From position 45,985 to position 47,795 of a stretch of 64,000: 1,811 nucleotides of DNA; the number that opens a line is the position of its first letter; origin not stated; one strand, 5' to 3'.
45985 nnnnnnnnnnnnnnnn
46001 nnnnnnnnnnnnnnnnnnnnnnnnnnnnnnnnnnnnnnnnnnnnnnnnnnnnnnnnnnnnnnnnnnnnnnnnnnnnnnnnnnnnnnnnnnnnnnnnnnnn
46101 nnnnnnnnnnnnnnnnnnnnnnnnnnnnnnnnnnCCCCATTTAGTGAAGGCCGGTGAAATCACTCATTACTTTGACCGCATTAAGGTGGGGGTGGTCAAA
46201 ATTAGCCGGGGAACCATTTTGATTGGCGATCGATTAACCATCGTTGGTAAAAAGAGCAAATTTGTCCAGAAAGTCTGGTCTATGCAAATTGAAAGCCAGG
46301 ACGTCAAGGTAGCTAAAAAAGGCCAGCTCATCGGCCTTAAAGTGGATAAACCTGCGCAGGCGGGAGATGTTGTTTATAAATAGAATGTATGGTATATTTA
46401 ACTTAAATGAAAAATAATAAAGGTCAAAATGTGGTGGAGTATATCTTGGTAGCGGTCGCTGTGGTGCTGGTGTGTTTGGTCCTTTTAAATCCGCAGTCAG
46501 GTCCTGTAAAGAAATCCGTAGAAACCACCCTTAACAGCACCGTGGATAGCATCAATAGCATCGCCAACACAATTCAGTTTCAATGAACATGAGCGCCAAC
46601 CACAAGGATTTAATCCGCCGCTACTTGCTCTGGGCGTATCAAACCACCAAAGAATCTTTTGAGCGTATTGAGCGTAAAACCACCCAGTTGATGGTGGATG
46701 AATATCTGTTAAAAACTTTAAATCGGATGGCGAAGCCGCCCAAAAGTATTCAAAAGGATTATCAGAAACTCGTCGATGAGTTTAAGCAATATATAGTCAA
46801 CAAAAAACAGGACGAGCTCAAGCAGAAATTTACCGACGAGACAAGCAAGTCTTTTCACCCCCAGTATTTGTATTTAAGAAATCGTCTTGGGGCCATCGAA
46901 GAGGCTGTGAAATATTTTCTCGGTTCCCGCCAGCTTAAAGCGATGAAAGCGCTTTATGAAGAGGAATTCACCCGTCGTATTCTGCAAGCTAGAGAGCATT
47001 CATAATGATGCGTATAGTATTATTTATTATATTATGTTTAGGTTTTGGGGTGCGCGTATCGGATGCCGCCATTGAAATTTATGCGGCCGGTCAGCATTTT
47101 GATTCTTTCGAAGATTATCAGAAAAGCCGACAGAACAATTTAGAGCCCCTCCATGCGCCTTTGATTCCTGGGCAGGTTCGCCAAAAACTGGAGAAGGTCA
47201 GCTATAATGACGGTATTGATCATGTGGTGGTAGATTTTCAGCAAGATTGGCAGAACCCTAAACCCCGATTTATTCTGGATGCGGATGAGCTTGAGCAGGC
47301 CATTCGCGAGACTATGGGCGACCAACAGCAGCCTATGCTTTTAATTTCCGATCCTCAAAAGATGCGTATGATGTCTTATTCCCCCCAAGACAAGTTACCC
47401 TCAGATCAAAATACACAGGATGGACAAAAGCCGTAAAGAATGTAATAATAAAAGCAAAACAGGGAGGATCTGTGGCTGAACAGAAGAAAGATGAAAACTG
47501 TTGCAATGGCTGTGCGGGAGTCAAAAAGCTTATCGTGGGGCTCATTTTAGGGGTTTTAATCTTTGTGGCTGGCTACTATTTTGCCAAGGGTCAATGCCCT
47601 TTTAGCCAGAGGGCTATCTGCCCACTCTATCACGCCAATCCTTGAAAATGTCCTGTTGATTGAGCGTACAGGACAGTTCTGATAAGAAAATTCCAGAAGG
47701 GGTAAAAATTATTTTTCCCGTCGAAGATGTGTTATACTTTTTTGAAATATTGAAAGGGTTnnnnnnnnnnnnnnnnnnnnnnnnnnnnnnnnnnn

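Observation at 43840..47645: Cluster of small unknown genes around the ParA-CBM48 gene, candidate partner components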

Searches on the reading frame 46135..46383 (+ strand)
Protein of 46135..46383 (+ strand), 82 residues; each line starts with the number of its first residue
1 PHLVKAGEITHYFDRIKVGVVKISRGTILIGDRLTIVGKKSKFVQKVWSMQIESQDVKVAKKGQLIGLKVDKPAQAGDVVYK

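Call 18: find_homologous_proteins(query=window:46135-46383:+, max_evalue=0.001)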
Query window:46135-46383:+ (82 aa): 82 proteins with E <= 0.001 among 83 candidates.
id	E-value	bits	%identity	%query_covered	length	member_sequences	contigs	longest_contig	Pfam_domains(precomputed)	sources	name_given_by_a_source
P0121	1.2e-38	148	88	100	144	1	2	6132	-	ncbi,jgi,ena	-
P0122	3.2e-38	147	88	100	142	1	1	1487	-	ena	-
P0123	5.2e-36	140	83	100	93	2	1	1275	PF03144.32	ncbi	-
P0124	5.1e-35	137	79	100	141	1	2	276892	PF03144.32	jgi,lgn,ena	-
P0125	1.1e-34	136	78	100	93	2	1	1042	-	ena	-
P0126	1.8e-34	135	79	99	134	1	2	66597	-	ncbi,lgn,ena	-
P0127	2.7e-34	134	79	100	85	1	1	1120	-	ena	-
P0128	4.0e-34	134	77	100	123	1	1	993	-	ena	-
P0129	1.5e-33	132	77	100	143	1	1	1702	-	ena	-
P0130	2.2e-33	131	78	100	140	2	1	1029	-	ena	-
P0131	2.2e-33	131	80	100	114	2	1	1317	-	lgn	-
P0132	2.5e-33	131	77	100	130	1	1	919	-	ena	-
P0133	3.5e-33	131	77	100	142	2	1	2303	-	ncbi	-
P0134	4.3e-33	130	78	100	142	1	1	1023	-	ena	-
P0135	5.4e-33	130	79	100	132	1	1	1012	-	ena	-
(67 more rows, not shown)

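Call 33: search_protein_representatives(protein=window:46135-46383:+)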
Query: 82 residues. Proteins with E-value up to 0.001 (for the whole library): 1629; up to 1e-10: 362; up to 1e-30: 1. The best 150 are listed.
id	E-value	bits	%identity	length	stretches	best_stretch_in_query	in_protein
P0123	1.6e-36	139.7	83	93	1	1-82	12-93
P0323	1.6e-29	117.5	71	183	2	30-82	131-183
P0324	5.7e-26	106.2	65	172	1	4-82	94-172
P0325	1.6e-23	98.4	60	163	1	1-82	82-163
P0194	4.6e-23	97.0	74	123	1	1-69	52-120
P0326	7.3e-23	96.3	59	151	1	4-81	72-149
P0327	1.6e-22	95.3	64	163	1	4-81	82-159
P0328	7.0e-22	93.2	63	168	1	4-82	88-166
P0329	1.7e-21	92.0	62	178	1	7-82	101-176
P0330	2.0e-21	91.8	61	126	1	6-82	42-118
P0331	2.3e-21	91.6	63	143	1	5-82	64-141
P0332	3.1e-21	91.2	62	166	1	4-82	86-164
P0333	3.4e-21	91.0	62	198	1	7-82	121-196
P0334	7.4e-21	90.0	60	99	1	5-81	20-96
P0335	7.7e-21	89.9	59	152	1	6-81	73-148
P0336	1.1e-20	89.4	58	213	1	4-81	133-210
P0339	2.1e-20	88.5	38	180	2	6-82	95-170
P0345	8.6e-20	86.6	58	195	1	5-82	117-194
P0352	1.9e-19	85.5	55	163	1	5-82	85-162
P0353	2.4e-19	85.2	57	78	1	7-81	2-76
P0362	5.3e-19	84.1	58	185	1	5-82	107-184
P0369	1.1e-18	83.1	55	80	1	7-82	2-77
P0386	2.8e-18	81.8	59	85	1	1-82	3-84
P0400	5.1e-18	80.9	52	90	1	6-82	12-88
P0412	9.5e-18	80.1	55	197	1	5-82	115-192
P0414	1.1e-17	79.9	55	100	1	5-82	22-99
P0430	2.3e-17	78.9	53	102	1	6-80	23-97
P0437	3.6e-17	78.3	55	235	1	5-82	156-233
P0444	5.3e-17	77.7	38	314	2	6-81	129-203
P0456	8.5e-17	77.1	55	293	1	5-81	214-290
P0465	1.6e-16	76.2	51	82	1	4-82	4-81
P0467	1.8e-16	76.0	47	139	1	2-81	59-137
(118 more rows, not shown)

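Call 44: find_related_loci(query=A4, collection=metagenome_contigs, flank=6000)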
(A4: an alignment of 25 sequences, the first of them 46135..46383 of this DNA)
Query A4 (82 aa) in metagenome_contigs; peptide patterns used: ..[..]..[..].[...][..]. (x = any residue, [..] = any of these).
600 stretches matched a pattern (row limit reached: there are more); 572 encode a relative of the query (tblastn E <= 1e-3); the best 80 are kept; 80 distinct loci.
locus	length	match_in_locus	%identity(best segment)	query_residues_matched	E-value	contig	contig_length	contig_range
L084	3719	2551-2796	77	1-82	5e-38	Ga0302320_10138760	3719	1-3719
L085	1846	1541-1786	76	1-82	1e-36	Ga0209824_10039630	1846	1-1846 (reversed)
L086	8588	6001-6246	73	1-82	3e-36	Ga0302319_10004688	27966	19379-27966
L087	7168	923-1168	73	1-82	5e-36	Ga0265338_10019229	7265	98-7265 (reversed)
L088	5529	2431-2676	76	1-82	6e-36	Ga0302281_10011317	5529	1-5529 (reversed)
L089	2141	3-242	75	3-82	9e-36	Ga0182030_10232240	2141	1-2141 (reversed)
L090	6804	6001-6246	73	1-82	3e-35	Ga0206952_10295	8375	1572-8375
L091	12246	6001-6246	76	1-82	2e-35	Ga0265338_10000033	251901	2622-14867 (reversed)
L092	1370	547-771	60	7-81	1e-26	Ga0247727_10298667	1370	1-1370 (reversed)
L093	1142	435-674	55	3-82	1e-26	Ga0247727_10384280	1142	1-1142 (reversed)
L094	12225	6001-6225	57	7-81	2e-25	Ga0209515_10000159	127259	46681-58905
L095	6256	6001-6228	61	7-82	5e-25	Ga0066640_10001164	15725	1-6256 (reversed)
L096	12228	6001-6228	57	7-82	5e-25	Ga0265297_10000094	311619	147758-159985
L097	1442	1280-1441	74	1-54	2e-24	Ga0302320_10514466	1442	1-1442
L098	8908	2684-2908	56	7-81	8e-24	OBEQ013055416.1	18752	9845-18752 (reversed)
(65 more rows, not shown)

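Call 82: list_cluster_members(proteins=[P0326, P0333, P0336, P0345, P0352, P0362, P0412, P0437, P0456, P0467])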
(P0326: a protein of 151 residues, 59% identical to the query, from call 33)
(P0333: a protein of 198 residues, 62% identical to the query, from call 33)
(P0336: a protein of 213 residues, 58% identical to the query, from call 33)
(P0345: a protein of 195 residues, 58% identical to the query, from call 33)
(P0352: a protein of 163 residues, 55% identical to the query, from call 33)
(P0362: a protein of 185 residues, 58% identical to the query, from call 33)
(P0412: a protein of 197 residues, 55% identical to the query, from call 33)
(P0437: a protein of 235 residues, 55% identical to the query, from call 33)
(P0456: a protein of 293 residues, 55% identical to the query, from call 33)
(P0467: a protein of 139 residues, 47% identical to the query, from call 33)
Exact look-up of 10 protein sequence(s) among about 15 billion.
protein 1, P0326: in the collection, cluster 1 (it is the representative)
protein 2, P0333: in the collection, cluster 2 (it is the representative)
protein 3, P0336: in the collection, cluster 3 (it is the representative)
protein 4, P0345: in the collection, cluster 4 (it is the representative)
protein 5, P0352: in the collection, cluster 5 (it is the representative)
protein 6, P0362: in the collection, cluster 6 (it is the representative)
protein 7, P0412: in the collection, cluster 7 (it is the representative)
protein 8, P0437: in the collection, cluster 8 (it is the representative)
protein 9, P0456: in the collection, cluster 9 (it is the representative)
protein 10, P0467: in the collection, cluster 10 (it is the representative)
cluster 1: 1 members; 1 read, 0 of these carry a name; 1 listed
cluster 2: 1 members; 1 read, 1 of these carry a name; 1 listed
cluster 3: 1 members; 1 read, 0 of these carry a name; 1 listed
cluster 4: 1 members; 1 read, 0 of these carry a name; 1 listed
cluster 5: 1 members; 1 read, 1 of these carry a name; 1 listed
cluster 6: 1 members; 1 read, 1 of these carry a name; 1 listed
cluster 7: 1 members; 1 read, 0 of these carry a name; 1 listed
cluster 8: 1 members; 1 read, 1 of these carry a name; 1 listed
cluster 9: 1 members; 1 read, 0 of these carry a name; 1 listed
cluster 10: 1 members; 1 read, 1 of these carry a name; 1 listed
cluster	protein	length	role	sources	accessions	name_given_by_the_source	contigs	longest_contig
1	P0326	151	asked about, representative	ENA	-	-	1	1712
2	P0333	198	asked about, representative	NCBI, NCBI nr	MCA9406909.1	MAG: hypothetical protein KC684_10250 [Candidatus Omnitrophica bacterium] | hypothetical protein [Candidatus Omnitrophota bacterium]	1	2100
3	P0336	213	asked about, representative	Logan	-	-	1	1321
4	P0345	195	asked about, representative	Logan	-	-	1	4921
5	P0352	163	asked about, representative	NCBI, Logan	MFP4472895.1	MAG: hypothetical protein ACLFPX_03365 [Candidatus Omnitrophota bacterium]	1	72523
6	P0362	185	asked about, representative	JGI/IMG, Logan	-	hypothetical protein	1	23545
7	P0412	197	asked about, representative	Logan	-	-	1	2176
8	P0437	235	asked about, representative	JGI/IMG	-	hypothetical protein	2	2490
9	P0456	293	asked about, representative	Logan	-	-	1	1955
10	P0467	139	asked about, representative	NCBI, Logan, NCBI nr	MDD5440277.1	MAG: hypothetical protein PHS37_08840 [Candidatus Omnitrophica bacterium] | hypothetical protein [Candidatus Omnitrophota bacterium]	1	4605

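Call 83: list_cluster_members(proteins=[P0353, P0369, P0386, P0400, P0465, P0334, P0414, P0430, P0339, P0444])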
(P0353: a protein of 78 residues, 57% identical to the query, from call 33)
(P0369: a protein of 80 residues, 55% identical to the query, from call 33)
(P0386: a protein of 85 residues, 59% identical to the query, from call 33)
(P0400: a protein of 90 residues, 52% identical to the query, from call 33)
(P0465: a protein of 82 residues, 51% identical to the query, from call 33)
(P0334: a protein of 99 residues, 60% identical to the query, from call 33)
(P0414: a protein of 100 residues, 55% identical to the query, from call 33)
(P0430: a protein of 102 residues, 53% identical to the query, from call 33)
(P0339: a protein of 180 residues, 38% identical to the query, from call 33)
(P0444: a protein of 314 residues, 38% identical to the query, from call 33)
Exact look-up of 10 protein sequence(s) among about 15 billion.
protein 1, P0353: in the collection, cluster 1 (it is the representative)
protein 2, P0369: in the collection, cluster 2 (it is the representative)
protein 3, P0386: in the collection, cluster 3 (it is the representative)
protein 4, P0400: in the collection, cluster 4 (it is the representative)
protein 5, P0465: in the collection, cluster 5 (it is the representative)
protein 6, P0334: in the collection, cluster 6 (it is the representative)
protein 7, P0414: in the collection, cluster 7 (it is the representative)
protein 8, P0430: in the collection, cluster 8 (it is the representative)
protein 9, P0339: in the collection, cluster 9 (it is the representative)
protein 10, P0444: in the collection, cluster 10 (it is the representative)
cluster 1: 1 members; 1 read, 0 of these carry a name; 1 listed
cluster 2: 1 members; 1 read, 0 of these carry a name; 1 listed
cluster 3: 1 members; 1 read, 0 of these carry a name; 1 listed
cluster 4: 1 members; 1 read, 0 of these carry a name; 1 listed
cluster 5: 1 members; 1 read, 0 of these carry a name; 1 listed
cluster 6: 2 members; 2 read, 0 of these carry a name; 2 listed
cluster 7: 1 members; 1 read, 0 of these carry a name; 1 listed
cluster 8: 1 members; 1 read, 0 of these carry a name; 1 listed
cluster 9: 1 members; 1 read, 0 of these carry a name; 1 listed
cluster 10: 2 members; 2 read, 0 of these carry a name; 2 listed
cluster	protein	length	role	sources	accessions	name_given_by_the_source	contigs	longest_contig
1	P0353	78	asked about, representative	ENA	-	-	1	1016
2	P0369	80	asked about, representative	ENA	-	-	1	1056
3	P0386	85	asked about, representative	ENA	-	-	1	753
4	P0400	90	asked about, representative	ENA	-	-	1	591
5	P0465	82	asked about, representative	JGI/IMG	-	-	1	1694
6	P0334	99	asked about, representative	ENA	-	-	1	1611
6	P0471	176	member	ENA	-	-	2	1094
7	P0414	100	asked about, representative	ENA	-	-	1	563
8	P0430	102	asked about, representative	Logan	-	-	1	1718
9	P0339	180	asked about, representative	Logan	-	-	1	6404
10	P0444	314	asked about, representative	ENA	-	-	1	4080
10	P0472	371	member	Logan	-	-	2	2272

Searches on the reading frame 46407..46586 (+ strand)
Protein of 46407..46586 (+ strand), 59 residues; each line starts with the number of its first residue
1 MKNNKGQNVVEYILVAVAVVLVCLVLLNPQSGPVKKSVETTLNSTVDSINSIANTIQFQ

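Call 3: search_protein_families(library=pfam, max_evalue=0.1, proteins=[window:46407-46586:+])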
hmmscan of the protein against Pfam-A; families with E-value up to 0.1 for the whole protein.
window:46407-46586:+ (59 aa): 2 families
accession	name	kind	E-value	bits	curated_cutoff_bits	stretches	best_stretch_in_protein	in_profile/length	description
PF16982.10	Flp1_like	-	0.013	15.4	33.5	1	1-27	3-27/49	Putative Flagellin, Flp1-like, domain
PF04964.19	Flp_Fap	-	0.019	15.2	32.2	1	1-29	2-30/46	Flp/Fap pilin component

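Call 4: search_protein_families(library=ncbifam, max_evalue=0.1, proteins=[window:46407-46586:+])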
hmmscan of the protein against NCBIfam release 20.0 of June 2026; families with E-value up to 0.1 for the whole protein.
window:46407-46586:+ (59 aa): 2 families
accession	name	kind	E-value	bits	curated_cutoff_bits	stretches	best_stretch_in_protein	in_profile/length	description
TIGR00810.1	secG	equivalog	0.013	15.5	30.85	1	8-32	2-26/73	preprotein translocase subunit SecG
NF007423.1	PRK09966.1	equivalog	0.027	13.4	325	1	5-57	138-190/390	diguanylate cyclase DgcN/YfiN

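Call 69: search_protein_families(library=padloc, max_evalue=0.001, proteins=[window:46407-46586:+])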
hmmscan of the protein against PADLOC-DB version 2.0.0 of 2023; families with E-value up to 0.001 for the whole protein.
window:46407-46586:+ (59 aa): 0 families

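Call 78: search_protein_families(library=pfam, alignment_id=A7, max_evalue=0.05)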
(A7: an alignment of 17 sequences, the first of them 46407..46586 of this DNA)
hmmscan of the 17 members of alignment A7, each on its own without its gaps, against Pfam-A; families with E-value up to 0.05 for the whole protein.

A. member 1, window:46407-46586:+ (59 aa): 2 families
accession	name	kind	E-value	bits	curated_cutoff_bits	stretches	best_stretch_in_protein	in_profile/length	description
PF16982.10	Flp1_like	-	0.013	15.4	33.5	1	1-27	3-27/49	Putative Flagellin, Flp1-like, domain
PF04964.19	Flp_Fap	-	0.019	15.2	32.2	1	1-29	2-30/46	Flp/Fap pilin component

B. families by the number of members that match (of 17 scanned): 13 families
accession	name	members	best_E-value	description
PF04021.17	Class_IIIsignal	13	8.6e-06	Class III signal peptide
PF04964.19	Flp_Fap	5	0.0002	Flp/Fap pilin component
PF16982.10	Flp1_like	4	0.00018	Putative Flagellin, Flp1-like, domain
PF10966.13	DUF2768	2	0.027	Protein of unknown function (DUF2768)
PF13253.11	DUF4044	1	0.0015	Protein of unknown function (DUF4044)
PF02723.19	CoV_E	1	0.014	Coronavirus small envelope protein E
PF17008.10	DUF5088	1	0.02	Domain of unknown function (DUF5088)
PF17000.10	Asp5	1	0.029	Accessory secretory protein Sec, Asp5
PF04415.17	DUF515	1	0.029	Protein of unknown function (DUF515)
PF18160.6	SLATT_5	1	0.035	SMODS and SLOG-associating 2TM effector domain family 5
PF15883.10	DUF4736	1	0.037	Domain of unknown function (DUF4736)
PF07870.16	DUF1657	1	0.046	Protein of unknown function (DUF1657)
PF00558.24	Vpu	1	0.049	Vpu protein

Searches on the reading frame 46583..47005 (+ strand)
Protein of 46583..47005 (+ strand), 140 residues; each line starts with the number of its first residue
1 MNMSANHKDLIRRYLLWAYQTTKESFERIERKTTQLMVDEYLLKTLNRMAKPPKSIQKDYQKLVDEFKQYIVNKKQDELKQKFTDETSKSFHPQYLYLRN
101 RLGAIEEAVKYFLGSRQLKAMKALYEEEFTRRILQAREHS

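Call 3: search_protein_families(library=pfam, max_evalue=0.1, proteins=[window:46583-47005:+])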
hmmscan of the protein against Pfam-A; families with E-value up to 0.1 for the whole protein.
window:46583-47005:+ (140 aa): 3 families
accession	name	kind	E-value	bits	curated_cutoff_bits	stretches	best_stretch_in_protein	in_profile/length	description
PF25200.1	DUF7833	-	0.0053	17.2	24.3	1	34-80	2-48/63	Family of unknown function (DUF7833)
PF03730.19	Ku_C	-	0.0094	16.9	23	1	27-87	17-80/90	Ku70/Ku80 C-terminal arm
PF18593.6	CdiI_2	-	0.024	15.8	26.7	0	57-94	37-74/91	CdiI immunity protein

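Call 4: search_protein_families(library=ncbifam, max_evalue=0.1, proteins=[window:46583-47005:+])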
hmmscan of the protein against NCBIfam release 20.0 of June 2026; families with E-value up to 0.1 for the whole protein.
window:46583-47005:+ (140 aa): 3 families
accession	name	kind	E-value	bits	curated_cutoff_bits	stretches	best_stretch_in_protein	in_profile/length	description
NF041848.1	celb_epim_EpiA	equivalog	0.0083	15.2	800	1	34-100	194-257/405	cellobiose 2-epimerase EpiA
NF047358.1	TenpIN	equivalog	0.033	14.4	90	1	46-93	92-139/141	type III toxin-antitoxin system TenpIN family toxin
NF033227.0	Fur_reg_FbpB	equivalog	0.039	13.9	60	0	58-75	7-24/43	Fur-regulated basic protein FbpB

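Call 69: search_protein_families(library=padloc, max_evalue=0.001, proteins=[window:46583-47005:+])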
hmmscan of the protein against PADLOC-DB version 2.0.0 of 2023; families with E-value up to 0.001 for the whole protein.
window:46583-47005:+ (140 aa): 1 family
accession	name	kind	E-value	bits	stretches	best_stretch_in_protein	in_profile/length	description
PDLC05051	PDC-S60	-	0.00054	16.2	1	18-99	738-817/1027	-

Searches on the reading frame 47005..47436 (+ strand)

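Call 3: search_protein_families(library=pfam, max_evalue=0.1, proteins=[window:47005-47436:+])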
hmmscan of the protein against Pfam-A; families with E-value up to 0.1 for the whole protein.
window:47005-47436:+ (143 aa): 0 families

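Call 4: search_protein_families(library=ncbifam, max_evalue=0.1, proteins=[window:47005-47436:+])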
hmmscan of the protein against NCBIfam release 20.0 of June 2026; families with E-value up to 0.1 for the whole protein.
window:47005-47436:+ (143 aa): 1 family
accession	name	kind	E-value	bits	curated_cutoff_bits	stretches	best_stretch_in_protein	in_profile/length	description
TIGR04024.1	F420_NP1902A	hypoth_equivalog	0.037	12.7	345.4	1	20-84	254-318/330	TIGR04024 family LLM class F420-dependent oxidoreductase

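Call 69: search_protein_families(library=padloc, max_evalue=0.001, proteins=[window:47005-47436:+])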
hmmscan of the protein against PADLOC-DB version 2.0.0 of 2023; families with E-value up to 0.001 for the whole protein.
window:47005-47436:+ (143 aa): 0 families

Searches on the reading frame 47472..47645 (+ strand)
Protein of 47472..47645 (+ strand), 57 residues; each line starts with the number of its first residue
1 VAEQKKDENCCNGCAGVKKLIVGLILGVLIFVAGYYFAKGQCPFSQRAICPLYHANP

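Call 3: search_protein_families(library=pfam, max_evalue=0.1, proteins=[window:47472-47645:+])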
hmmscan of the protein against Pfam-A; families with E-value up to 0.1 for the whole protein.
window:47472-47645:+ (57 aa): 1 family
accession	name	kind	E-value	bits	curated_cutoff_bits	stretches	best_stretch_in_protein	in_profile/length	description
PF12156.14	ATPase-cat_bd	-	0.017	16.3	27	1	3-23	20-40/86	Putative metal-binding domain of cation transport ATPase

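Call 4: search_protein_families(library=ncbifam, max_evalue=0.1, proteins=[window:47472-47645:+])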
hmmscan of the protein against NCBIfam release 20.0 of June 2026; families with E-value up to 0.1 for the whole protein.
window:47472-47645:+ (57 aa): 0 families

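Call 69: search_protein_families(library=padloc, max_evalue=0.001, proteins=[window:47472-47645:+])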
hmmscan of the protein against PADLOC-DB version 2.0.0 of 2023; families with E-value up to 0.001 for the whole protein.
window:47472-47645:+ (57 aa): 0 families
